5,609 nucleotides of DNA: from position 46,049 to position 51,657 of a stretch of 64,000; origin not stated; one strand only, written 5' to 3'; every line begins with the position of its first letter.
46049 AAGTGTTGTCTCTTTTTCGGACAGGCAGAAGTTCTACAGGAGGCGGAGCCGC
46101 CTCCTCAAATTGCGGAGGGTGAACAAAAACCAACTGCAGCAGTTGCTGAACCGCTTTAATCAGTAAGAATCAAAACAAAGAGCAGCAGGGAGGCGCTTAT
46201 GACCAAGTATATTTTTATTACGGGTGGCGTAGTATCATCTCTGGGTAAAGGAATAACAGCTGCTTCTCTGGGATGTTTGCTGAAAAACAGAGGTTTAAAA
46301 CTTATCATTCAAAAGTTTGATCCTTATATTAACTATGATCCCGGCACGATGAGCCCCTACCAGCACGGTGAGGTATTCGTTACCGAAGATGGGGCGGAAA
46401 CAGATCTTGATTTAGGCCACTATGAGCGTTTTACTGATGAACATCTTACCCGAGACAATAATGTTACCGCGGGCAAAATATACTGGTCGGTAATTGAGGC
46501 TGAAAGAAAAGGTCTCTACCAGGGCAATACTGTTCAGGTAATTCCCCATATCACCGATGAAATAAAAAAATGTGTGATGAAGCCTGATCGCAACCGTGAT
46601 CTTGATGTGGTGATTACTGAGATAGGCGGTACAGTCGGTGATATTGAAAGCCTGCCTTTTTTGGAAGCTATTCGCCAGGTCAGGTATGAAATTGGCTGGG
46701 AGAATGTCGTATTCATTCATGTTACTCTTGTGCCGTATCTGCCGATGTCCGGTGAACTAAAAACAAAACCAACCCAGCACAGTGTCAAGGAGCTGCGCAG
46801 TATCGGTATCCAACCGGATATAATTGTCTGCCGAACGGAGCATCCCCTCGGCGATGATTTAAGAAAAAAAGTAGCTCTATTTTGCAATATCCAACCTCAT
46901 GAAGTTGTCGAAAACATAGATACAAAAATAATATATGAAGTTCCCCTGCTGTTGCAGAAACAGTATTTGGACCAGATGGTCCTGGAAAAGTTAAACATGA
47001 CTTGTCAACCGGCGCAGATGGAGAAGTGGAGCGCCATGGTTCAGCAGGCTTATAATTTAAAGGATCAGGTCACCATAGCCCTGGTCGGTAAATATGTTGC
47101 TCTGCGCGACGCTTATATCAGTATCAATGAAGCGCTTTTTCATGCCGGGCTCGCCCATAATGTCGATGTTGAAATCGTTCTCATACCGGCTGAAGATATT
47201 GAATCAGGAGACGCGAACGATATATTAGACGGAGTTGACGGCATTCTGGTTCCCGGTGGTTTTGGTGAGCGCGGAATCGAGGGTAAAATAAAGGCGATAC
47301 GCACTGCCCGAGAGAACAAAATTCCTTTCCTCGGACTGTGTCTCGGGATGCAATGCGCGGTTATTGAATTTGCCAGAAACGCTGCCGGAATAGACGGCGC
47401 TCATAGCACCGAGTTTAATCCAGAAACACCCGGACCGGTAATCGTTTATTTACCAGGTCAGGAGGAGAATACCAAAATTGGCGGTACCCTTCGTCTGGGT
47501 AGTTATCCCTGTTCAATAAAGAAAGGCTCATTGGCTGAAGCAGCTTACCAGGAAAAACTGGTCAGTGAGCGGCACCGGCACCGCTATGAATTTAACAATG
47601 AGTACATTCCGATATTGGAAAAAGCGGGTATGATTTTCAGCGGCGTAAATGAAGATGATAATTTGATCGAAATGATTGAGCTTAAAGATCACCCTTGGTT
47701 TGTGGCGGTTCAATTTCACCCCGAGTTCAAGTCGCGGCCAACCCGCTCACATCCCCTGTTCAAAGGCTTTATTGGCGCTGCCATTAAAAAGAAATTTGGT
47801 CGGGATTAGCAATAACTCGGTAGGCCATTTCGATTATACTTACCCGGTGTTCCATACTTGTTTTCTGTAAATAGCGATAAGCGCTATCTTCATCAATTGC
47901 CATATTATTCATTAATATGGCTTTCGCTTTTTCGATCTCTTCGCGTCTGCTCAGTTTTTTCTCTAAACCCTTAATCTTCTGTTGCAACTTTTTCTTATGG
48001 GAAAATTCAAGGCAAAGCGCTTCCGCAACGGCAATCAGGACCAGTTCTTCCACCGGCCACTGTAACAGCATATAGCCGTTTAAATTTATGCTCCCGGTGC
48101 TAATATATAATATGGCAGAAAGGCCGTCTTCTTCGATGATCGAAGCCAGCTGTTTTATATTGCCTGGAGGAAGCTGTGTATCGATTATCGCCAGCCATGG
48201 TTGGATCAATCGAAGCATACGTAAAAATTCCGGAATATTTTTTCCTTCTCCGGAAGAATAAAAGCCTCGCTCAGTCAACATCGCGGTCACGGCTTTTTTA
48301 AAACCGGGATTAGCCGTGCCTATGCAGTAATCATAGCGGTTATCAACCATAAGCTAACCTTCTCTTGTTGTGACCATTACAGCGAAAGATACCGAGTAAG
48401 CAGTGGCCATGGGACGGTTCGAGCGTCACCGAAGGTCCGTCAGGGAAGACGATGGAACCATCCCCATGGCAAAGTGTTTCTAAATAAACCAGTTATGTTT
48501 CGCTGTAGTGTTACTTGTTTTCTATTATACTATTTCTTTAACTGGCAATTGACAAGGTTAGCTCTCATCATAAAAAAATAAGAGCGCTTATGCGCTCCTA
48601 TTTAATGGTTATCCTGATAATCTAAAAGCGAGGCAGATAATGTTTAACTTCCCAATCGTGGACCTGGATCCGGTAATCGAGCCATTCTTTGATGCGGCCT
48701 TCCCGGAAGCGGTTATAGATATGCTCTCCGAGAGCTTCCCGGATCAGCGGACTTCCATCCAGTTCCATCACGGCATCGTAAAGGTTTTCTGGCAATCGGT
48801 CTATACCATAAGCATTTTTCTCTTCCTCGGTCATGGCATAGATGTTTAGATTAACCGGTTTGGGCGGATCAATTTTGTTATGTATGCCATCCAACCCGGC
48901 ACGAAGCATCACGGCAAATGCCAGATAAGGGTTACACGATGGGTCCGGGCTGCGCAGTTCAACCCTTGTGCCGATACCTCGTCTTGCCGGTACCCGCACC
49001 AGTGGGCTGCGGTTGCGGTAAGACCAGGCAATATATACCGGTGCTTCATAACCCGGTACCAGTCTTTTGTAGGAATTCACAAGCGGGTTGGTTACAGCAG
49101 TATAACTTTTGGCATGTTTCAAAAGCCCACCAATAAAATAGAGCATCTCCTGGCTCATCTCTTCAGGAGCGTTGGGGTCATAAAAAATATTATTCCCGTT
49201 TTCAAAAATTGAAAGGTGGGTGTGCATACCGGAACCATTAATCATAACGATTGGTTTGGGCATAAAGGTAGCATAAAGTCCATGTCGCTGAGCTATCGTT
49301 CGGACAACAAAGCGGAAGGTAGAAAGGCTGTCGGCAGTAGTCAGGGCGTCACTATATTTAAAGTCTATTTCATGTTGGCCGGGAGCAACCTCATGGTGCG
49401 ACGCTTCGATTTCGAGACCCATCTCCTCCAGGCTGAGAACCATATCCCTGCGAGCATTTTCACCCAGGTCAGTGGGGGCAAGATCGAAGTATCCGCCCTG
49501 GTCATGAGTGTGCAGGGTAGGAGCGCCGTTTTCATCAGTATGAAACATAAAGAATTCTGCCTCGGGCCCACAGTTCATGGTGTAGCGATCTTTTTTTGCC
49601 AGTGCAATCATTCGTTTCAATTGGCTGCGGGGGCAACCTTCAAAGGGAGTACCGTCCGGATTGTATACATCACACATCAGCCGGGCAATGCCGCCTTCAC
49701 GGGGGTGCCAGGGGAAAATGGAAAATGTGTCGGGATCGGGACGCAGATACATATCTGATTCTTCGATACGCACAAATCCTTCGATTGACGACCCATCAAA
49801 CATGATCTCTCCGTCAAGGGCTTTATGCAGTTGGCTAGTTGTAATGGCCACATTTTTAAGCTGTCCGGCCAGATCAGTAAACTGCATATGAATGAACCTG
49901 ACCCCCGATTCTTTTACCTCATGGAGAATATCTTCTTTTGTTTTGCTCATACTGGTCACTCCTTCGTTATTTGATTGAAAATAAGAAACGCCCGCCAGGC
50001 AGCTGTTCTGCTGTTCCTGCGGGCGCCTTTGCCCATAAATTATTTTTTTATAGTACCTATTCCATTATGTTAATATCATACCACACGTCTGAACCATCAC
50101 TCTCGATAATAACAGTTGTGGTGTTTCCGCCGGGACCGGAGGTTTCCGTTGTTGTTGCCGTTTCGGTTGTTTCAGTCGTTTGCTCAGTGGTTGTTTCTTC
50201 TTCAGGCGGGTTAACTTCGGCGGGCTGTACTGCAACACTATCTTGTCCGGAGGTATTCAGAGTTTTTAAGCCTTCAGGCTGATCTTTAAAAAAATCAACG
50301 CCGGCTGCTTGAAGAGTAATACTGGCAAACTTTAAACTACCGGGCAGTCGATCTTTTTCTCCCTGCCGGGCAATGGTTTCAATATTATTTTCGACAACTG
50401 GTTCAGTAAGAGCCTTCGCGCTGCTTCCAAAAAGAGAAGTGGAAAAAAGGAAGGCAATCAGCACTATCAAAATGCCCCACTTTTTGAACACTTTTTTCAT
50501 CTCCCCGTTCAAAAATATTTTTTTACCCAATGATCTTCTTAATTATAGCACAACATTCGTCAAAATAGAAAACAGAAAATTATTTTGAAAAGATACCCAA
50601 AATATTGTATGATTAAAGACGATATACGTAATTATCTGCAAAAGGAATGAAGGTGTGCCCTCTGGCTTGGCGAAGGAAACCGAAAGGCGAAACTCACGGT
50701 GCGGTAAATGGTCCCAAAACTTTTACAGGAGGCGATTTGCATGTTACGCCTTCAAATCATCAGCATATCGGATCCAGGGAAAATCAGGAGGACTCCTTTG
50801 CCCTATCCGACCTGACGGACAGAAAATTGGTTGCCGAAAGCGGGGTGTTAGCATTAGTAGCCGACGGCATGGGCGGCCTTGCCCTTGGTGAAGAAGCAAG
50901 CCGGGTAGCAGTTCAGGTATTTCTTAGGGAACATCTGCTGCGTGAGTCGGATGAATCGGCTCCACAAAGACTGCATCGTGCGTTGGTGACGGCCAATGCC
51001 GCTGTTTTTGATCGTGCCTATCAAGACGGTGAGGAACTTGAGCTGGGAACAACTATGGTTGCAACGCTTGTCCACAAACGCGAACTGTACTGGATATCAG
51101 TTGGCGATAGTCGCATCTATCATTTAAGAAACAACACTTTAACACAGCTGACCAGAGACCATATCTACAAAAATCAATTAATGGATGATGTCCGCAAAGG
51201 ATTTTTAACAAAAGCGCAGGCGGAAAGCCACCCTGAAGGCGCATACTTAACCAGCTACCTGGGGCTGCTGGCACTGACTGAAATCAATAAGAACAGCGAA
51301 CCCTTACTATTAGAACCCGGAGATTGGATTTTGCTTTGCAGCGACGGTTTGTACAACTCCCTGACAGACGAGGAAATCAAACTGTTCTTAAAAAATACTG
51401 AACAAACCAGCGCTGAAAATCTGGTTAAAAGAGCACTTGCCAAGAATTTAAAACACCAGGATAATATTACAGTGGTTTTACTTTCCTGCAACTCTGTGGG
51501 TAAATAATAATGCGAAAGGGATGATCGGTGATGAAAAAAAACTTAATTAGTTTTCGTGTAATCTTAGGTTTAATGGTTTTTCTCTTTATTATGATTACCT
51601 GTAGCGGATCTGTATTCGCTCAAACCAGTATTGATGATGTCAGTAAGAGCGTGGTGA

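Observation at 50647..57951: Six-gene FHA / PP2C / Hanks-kinase cluster pairing three FHA proteins with three different extracytoplasmic sensor-like domains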

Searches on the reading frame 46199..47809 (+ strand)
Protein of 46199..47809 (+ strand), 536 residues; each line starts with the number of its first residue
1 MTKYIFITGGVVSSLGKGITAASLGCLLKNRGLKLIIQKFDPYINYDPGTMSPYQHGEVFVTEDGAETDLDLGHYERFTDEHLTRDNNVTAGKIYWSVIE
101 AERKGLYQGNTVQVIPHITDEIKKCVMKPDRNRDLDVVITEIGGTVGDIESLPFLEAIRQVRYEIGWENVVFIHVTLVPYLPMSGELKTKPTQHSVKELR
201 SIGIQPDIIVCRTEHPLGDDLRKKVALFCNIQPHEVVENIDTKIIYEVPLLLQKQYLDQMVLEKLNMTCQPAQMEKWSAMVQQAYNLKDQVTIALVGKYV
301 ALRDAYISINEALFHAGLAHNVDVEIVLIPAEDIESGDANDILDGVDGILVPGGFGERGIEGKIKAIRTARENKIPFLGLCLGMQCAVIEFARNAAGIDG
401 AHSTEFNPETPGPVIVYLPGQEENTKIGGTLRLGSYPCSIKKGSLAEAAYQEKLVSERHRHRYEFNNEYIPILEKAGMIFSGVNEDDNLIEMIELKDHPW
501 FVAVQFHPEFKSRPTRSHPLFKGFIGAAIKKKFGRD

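Call 10: find_encoding_contigs(protein=window:46199-47809:+, flank=3000, max_places=3)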
Protein window:46199-47809:+ (536 aa): 1 contig read that carries it; 1 place shown.
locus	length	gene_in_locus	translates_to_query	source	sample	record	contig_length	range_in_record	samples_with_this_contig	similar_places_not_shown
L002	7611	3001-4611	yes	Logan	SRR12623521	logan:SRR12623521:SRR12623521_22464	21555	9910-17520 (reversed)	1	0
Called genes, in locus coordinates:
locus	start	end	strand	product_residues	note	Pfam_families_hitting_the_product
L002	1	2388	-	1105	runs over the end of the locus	PF00317:Ribonuc_red_lgN, PF02867:Ribonuc_red_lgC, PF14890:Intein_splicing, PF14528:LAGLIDADG_3, PF12637:TSCPD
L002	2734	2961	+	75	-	-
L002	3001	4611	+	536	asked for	PF06418:CTP_synth_N, PF00117:GATase, PF07722:Peptidase_C26 (weak)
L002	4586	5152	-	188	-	PF03861:ANTAR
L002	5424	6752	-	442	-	PF03951:Gln-synt_N, PF00120:Gln-synt_C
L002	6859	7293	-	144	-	-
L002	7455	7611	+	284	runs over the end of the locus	PF00481:PP2C (weak), PF13672:PP2C_2, PF07228:SpoIIE (faint)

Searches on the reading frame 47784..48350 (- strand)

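Call 23: search_protein_families(library=pfam, proteins=[window:47784-48350:-], max_evalue=0.00001)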
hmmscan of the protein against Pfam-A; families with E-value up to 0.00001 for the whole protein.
window:47784-48350:- (188 aa): 1 family
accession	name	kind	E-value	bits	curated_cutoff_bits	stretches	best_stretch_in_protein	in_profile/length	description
PF03861.19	ANTAR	-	6.2e-15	55.2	27.3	1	129-180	3-54/54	ANTAR domain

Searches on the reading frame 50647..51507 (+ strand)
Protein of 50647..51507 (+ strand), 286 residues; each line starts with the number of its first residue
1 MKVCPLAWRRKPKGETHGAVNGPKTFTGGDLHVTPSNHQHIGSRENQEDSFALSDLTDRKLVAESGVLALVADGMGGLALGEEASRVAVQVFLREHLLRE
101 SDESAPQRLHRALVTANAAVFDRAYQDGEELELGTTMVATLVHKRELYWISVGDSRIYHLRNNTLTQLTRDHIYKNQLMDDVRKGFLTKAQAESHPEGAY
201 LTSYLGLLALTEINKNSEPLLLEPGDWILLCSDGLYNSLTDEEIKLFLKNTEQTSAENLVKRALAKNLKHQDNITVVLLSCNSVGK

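Call 4: search_protein_families(library=pfam, proteins=[window:50647-51507:+], max_evalue=0.01)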
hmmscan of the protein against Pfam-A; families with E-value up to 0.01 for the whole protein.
window:50647-51507:+ (286 aa): 3 families
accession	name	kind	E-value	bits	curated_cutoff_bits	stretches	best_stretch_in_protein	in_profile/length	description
PF13672.11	PP2C_2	-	1.9e-19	70.5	24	1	39-268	4-208/209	Protein phosphatase 2C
PF00481.26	PP2C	-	1.8e-10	41.3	20.3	1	43-173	11-141/255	Protein phosphatase 2C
PF07228.17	SpoIIE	-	1.7e-06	28.6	25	1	205-280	105-190/192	Stage II sporulation protein E (SpoIIE)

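Call 5: search_protein_families(library=ncbifam, proteins=[window:50647-51507:+], max_evalue=0.01)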
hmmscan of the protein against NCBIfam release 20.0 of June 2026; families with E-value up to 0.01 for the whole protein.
window:50647-51507:+ (286 aa): 3 families
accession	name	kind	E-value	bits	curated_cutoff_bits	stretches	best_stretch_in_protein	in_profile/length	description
NF033484.1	Stp1_PP2C_phos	equivalog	2.3e-49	168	230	1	44-279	8-231/232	Stp1/IreP family PP2C-type Ser/Thr phosphatase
NF011149.0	PRK14559.1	equivalog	7.3e-23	81.2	374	1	44-279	384-629/642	serine/threonine phosphatase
TIGR02865.1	spore_II_E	equivalog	0.0027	15.8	490.8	1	210-277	682-759/764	stage II sporulation protein E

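Call 48: search_protein_families(library=padloc, proteins=[window:50647-51507:+], max_evalue=0.001)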
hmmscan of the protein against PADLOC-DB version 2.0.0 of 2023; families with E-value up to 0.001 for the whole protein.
window:50647-51507:+ (286 aa): 0 families

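Call 68: search_solved_structures(query=window:50647-51507:+, max_evalue=0.00001)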
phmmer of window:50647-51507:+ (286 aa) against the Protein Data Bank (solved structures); distinct sequences matched with E-value up to 0.00001: 18.
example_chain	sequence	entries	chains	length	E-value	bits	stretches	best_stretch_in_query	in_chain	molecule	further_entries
5d2u_A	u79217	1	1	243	2.1e-33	119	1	69-280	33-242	Protein serin-threonin phosphatase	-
2j82_A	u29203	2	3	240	3.9e-33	118.1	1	69-280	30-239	PROTEIN SERINE-THREONINE PHOSPHATASE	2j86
5iti_A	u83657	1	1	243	4e-33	118.1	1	69-280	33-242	Protein serin-threonin phosphatase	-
2y09_A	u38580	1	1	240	5.1e-32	114.4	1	69-280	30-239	PROTEIN SERIN-THREONIN PHOSPHATASE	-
2xzv_A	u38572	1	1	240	5.1e-32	114.4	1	69-280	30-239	PROTEIN SERIN-THREONIN PHOSPHATASE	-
3rnr_A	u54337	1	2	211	1.2e-21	80.5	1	69-279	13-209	Stage II sporulation E family protein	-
1txo_A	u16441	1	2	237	6.5e-21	78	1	65-279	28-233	Putative Bacterial Enzyme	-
2cm1_A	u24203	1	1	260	9e-21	77.6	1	65-278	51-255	SERINE THREONINE PROTEIN PHOSPHATASE PSTP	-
6jkv_A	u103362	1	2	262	5.8e-20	74.9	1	57-278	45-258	PppA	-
6ihu_A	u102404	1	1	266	4.6e-18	68.7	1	68-280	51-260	Phosphorylated protein phosphatase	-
6ihl_A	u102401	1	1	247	7e-18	68.1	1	68-280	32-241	Phosphorylated protein phosphatase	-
5f1m_A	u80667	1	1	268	8.2e-18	67.9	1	68-280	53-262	Phosphorylated protein phosphatase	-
6ihs_A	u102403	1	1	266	8.8e-18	67.8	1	68-280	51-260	Phosphorylated protein phosphatase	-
6ihr_A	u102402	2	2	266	8.8e-18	67.7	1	68-280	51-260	Phosphorylated protein phosphatase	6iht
6ihw_A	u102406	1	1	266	8.8e-18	67.7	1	68-280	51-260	Phosphorylated protein phosphatase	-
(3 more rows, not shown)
